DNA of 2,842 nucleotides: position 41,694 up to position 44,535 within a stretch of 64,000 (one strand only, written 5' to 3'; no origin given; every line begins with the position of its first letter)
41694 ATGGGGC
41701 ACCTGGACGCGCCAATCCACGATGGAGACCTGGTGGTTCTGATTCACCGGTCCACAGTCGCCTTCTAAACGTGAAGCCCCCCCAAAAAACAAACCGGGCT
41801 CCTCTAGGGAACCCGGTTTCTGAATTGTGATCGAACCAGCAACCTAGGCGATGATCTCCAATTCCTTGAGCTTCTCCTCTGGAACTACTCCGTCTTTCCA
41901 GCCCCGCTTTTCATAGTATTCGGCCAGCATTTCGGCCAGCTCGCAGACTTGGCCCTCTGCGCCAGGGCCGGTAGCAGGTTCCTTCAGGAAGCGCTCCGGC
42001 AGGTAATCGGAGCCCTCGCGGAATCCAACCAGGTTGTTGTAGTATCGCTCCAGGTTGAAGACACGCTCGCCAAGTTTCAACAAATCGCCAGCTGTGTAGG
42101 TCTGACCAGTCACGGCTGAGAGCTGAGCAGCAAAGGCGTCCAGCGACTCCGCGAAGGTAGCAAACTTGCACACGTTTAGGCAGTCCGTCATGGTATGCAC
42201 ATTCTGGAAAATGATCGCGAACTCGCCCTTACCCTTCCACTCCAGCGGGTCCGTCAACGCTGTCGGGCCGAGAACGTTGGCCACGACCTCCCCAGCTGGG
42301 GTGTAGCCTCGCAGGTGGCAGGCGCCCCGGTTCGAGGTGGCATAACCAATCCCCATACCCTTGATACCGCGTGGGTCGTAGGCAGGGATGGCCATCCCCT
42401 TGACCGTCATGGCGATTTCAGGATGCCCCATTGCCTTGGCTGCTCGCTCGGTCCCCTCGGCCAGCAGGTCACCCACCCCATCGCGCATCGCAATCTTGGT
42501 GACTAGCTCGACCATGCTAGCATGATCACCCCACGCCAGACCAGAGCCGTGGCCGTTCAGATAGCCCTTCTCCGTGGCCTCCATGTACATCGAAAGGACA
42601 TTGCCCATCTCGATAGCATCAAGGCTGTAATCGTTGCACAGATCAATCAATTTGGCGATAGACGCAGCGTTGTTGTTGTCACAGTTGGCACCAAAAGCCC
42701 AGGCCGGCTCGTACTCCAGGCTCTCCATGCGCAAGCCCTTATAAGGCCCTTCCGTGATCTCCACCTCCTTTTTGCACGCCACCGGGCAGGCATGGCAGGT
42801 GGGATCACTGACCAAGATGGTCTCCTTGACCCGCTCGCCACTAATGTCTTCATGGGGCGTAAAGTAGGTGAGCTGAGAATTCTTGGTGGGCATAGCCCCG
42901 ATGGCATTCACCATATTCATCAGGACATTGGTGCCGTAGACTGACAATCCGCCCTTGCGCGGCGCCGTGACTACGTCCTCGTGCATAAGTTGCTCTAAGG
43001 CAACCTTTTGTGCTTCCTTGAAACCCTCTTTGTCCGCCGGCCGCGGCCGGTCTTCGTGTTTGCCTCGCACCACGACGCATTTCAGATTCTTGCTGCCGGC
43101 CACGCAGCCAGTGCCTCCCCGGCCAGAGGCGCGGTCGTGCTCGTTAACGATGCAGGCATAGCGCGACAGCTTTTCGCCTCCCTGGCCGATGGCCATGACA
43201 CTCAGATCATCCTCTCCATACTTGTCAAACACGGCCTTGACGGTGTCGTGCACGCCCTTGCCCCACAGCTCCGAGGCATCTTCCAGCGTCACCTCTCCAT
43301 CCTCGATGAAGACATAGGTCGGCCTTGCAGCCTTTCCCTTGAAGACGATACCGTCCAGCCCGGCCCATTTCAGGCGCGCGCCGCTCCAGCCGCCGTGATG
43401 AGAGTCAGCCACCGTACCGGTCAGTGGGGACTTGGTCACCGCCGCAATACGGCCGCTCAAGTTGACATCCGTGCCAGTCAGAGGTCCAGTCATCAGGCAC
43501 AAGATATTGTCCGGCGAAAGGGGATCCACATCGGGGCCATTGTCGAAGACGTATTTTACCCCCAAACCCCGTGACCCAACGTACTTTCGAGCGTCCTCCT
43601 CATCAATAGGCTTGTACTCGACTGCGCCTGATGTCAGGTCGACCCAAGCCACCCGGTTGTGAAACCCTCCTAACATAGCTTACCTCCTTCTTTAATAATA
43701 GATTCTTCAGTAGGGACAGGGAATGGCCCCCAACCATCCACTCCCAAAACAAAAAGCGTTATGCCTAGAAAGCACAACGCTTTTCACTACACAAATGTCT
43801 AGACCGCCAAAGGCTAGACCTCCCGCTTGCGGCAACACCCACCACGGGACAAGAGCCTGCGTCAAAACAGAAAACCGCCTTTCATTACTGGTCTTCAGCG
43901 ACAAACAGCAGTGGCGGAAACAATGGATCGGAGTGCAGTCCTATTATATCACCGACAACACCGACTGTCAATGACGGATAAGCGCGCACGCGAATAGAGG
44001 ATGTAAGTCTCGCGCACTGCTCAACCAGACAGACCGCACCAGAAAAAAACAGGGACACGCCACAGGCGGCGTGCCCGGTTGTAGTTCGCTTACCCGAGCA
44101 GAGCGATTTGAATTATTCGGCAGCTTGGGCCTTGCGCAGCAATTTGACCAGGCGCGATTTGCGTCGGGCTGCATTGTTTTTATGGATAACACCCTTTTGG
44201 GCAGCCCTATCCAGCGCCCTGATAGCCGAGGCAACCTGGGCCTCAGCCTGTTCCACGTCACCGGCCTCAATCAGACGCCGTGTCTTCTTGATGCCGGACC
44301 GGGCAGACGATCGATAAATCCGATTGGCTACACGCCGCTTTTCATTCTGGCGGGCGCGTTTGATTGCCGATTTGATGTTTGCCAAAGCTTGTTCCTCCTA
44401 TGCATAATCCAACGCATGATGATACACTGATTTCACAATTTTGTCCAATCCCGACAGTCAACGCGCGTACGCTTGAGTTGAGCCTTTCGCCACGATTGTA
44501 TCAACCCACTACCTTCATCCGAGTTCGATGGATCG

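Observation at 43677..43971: Perfect consensus promoter, ~260-nt leader and intrinsic terminator upstream of the tungsten-type AOR gene: unclassified riboswitch/attenuator or sRNA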

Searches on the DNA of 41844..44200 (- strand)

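Call 4: search_rna_families(source=window, start=43500, end=44200, threshold=evalue, max_evalue=10, show_alignments=3)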
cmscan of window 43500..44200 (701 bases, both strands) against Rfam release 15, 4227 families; matches with E-value up to 10: 0.
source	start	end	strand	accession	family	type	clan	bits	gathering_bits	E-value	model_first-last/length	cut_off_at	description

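Call 14: search_rna_families(sources=[L001, L002, L003, L005, L006, L007, L008, L009, L010, L011, L012, L013, L015, L016, L017, L029], threshold=gathering)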
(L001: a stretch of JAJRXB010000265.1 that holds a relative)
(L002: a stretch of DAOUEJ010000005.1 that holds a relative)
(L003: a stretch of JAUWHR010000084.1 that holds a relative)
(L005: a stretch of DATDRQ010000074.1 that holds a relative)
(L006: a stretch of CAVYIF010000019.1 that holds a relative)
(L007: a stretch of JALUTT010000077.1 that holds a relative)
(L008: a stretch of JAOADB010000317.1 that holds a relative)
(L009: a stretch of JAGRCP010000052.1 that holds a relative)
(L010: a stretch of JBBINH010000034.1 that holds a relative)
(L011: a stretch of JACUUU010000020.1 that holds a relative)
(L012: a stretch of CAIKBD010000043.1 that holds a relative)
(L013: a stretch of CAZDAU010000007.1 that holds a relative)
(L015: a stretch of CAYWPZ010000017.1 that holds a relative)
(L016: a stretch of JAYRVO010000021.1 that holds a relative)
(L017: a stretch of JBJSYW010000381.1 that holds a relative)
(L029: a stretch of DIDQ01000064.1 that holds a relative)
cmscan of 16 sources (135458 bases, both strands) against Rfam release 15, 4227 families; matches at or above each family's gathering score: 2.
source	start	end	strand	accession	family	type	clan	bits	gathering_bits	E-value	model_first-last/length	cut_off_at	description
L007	165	238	+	RF00005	tRNA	Gene; tRNA;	CL00001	68.6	29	1.6e-12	1-71/71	no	tRNA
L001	5917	5940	+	RF01356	CRISPR-DR28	Gene; CRISPR;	-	38.6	35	0.004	1-24/24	no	CRISPR RNA direct repeat element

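Call 55: search_rna_families(source=L007, start=3150, end=4000, threshold=evalue, max_evalue=10, show_alignments=2)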
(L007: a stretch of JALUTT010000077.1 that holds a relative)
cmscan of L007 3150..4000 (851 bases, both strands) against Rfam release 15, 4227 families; matches with E-value up to 10: 8.
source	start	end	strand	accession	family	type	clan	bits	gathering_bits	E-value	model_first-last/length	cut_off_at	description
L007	3451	3540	+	RF02629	RmaA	Gene; sRNA;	-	19.5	57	1.2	1-113/113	no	Regulator of motility and amylovoran A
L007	3464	3513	-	RF02418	Spd-sr07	Gene; sRNA;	-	17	55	9.7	1-63/63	no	Streptococcus sRNA Spd-sr07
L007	3451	3501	+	RF03990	mir-4888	Gene; miRNA;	-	16.6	90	6.6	1-73/73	no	mir-4888 microRNA precursor family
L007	3714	3958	-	RF02249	Six3os1_4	Gene; lncRNA;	-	15.4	70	4.6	111-326/326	no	Six3os1 conserved region 4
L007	3311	3322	+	RF02162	XIST_A_REPEAT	Gene; sRNA;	-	13.9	33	4.1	3-14/37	no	XIST RNA A repeat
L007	3910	3997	+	RF03012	Mu-gpT-DE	Gene; sRNA;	-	12.5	49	8.6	1-53/53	no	Mu-gpT-DE RNA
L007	3955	3972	-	RF02480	GlsR14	Gene; snRNA; snoRNA; CD-box;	-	11.7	90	6.9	51-68/68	no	Small nucleolar RNA GlsR14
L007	3609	3678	+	RF00010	RNaseP_bact_a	Gene; ribozyme;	CL00002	10.5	100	0.65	1-367/367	no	Bacterial RNase P class A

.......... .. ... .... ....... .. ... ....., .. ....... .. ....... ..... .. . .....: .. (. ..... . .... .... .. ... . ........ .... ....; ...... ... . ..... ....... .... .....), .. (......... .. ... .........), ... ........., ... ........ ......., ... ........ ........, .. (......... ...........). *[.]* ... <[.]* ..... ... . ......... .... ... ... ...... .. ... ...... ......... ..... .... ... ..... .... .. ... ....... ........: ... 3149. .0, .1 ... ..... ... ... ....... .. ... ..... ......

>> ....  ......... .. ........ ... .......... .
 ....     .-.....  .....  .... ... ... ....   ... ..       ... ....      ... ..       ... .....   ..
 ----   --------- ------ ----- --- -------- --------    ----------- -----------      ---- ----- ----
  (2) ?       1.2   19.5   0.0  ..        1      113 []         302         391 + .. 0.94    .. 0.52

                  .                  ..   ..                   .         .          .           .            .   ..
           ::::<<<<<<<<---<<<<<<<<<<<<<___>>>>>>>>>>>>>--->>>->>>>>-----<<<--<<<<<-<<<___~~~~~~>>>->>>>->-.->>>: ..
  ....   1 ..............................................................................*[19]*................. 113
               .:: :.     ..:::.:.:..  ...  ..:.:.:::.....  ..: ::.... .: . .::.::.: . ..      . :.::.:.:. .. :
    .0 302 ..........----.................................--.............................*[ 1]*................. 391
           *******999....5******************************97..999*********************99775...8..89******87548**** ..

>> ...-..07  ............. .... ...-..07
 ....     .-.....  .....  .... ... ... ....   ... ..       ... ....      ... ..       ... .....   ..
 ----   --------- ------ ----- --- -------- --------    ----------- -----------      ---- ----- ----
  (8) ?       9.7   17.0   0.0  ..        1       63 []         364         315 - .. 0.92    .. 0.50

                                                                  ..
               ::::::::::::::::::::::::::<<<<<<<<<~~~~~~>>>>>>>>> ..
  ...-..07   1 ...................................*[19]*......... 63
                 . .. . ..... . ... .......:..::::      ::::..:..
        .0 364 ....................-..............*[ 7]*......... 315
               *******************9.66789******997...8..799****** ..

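Call 60: build_rna_model(alignment_id=A3, structure=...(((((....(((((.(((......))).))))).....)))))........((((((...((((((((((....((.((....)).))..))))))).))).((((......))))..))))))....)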
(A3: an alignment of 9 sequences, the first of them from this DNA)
Model R1 built from alignment A3 (9 sequences, 131 columns); structure: as given.
model positions 131; base pairs 37; branch points 2; effective number of sequences 2.54; information 0.59 bits per position. Calibrated on 0.2 Mb of random sequence (short: E-values are rough).
structure used (alignment columns):
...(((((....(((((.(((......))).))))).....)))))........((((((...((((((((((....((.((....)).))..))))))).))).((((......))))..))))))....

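Call 61: search_with_rna_model(model_id=R1, sources=[window, L001, L002, L003, L004, L005, L006, L007, L008, L009, L010, L011, L012, L013, L014, L015, L016, L017, L018, L019, L020, L021, L022, L023, L024, L025, L026, L027, L028, L029, L030, L031, L033, L035, L037, L038, L039, L040, L041, L042, L043, L044, L045, L046, L047, L048, L049, L050, L051, L052, L053, L054, L055, L057, L058, L059, L060, L061, L064, L065, L066, L067, L068, L069, L070, L071, L072, L073, L075, L077, L078, L079, L080, L082, L083, L086, L087, L090, L092, L093, L094, L095, L096, L097, L099, L100, L101, L102, L105, L107, L108, L109, L110, L113, L114, L115, L116, L117, L119, L121], max_evalue=10)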
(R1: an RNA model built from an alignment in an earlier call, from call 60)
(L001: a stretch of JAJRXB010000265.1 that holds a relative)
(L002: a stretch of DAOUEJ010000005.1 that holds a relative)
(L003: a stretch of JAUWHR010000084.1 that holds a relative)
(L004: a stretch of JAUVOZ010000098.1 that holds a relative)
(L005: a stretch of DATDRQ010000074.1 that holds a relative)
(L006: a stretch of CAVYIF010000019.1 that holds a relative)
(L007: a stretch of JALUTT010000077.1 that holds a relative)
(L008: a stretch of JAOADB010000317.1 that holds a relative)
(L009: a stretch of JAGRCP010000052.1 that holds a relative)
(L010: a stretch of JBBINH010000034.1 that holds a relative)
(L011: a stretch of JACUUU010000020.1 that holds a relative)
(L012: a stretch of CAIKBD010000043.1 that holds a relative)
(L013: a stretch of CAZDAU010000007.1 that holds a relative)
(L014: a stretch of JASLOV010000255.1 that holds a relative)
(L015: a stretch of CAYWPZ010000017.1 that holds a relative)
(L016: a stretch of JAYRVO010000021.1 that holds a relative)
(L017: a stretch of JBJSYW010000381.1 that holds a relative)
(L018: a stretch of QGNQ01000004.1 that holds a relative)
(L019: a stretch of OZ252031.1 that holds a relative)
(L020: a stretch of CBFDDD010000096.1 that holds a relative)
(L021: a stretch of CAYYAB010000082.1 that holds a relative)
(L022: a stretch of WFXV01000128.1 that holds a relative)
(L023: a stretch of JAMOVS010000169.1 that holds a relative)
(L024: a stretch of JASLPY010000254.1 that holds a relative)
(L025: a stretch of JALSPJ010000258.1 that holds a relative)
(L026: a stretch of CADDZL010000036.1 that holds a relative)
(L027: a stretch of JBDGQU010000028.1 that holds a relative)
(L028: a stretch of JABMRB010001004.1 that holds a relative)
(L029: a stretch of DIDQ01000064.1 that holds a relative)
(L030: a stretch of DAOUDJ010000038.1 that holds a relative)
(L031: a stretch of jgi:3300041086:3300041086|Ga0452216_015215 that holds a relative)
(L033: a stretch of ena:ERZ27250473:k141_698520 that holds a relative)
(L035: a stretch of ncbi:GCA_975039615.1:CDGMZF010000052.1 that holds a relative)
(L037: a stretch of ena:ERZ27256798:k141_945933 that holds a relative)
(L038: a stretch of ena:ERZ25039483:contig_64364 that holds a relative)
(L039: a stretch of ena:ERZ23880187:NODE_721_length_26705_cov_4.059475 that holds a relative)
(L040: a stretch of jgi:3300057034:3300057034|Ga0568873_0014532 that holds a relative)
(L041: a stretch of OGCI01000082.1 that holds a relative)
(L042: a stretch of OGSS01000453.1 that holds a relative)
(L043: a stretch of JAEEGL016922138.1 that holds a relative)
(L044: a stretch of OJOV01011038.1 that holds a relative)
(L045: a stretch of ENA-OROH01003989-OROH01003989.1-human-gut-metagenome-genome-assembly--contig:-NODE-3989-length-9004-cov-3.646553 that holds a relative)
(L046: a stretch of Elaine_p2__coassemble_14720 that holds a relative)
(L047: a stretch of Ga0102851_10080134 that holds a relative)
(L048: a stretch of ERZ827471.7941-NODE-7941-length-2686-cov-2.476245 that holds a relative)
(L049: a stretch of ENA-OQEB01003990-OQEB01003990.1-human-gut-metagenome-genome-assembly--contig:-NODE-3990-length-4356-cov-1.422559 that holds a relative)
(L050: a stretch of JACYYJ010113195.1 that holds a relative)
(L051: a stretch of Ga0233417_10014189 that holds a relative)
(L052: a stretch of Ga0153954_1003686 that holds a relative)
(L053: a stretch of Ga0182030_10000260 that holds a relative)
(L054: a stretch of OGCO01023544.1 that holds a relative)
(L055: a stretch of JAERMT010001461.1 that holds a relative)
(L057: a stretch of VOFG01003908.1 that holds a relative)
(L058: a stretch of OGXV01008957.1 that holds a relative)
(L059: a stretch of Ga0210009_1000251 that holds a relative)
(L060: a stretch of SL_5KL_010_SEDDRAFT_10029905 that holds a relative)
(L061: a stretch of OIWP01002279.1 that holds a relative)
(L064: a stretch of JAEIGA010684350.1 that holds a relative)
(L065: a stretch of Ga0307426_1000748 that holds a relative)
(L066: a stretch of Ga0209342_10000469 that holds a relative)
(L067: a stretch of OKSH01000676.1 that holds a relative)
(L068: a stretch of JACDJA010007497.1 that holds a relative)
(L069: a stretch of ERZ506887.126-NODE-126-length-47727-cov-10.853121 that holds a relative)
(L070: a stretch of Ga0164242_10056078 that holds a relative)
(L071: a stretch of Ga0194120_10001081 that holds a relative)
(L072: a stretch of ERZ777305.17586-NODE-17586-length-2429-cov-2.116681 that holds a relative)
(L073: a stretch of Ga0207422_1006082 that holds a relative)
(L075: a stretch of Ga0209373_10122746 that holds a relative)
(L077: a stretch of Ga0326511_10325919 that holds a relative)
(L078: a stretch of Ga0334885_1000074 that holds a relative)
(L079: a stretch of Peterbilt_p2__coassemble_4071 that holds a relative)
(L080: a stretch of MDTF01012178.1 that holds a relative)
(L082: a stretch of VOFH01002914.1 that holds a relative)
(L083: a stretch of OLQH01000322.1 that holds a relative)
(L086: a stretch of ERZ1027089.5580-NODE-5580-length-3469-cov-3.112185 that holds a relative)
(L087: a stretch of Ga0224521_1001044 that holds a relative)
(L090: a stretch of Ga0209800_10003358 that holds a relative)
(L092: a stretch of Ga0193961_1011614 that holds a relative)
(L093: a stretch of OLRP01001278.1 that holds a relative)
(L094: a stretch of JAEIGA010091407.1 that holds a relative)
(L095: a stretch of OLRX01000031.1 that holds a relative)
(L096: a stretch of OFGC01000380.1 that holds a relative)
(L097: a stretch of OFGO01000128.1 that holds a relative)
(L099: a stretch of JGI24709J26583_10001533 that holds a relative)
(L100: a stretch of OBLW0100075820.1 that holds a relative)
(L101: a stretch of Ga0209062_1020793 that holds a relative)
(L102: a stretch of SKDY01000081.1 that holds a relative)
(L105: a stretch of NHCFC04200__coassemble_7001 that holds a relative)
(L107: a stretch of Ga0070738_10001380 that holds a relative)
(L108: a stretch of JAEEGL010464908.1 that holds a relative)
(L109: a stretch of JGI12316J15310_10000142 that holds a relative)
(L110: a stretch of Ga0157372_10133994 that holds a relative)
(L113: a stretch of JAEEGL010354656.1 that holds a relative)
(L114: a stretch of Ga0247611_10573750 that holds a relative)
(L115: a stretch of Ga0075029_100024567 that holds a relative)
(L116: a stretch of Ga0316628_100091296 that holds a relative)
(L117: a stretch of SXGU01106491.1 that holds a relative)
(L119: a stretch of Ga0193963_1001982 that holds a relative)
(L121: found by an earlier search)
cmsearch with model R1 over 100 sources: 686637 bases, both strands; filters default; matches with E-value up to 10: 15.
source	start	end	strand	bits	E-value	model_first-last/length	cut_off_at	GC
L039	2765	2895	+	131.2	9.3e-31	1-131/131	no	0.56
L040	2308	2437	+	130.4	1.5e-30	1-131/131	no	0.51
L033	2752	2882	+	129.4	2.6e-30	1-131/131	no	0.62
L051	2195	2325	-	129.4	2.6e-30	1-131/131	no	0.62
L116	3084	3214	-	120.6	4.4e-28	1-131/131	no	0.56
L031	2762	2891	+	115.9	7.2e-27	1-131/131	no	0.55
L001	327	450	+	115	1.2e-26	1-131/131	no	0.49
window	43792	43920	-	101.7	3e-23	1-131/131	no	0.54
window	54865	54940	+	12.3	1.6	1-131/131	no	0.57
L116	2068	2197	+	11.3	3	1-131/131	no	0.64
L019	5249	5287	-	11.2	3.2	58-124/131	no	0.74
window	57405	57531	+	10.8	4.1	1-131/131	no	0.6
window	35824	35906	-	10.4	5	1-131/131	no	0.58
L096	2648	2708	-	9.2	10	1-131/131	no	0.39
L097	4960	5020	+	9.2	10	1-131/131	no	0.39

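Call 62: search_with_rna_model(model_id=R1, sources=[L122, L124, L125, L126, L128, L129, L130, L131, L133, L134, L135, L136, L137, L138, L139, L140, L141, L142, L144, L146, L147, L148, L149, L151, L153, L154, L156, L159, L160, L161, L162, L163], max_evalue=10)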
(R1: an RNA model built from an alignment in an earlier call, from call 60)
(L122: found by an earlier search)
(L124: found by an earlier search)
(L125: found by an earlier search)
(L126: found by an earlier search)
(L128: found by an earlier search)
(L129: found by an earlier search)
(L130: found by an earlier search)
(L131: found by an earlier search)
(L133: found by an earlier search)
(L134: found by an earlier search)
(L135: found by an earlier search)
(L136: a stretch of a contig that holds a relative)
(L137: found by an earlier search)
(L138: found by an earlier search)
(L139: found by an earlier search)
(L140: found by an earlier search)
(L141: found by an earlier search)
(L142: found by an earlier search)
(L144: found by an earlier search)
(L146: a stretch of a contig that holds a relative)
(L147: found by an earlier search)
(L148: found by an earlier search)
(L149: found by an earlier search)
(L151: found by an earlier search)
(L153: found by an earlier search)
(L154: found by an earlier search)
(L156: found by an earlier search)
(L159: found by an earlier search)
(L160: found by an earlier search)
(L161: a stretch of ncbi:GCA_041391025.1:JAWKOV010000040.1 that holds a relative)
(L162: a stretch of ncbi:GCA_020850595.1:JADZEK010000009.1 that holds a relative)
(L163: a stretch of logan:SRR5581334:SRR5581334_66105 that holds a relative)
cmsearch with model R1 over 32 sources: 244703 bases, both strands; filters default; matches with E-value up to 10: 2.
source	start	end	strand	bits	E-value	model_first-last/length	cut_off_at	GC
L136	2335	2464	+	104.4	2.1e-24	1-131/131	no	0.63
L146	4022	4146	+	74.4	9.1e-17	1-131/131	no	0.58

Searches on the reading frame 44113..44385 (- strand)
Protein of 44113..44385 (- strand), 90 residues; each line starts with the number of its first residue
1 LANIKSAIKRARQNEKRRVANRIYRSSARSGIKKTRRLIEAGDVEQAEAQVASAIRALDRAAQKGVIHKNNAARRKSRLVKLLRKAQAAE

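Call 7: search_protein_families(library=pfam, proteins=[window:44113-44385:-])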
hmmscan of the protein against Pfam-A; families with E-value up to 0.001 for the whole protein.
window:44113-44385:- (90 aa): 1 family
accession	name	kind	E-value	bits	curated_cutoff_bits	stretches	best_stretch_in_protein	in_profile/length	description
PF01649.23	Ribosomal_S20p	-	3e-29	101.9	29.5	1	2-83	1-82/83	Ribosomal protein S20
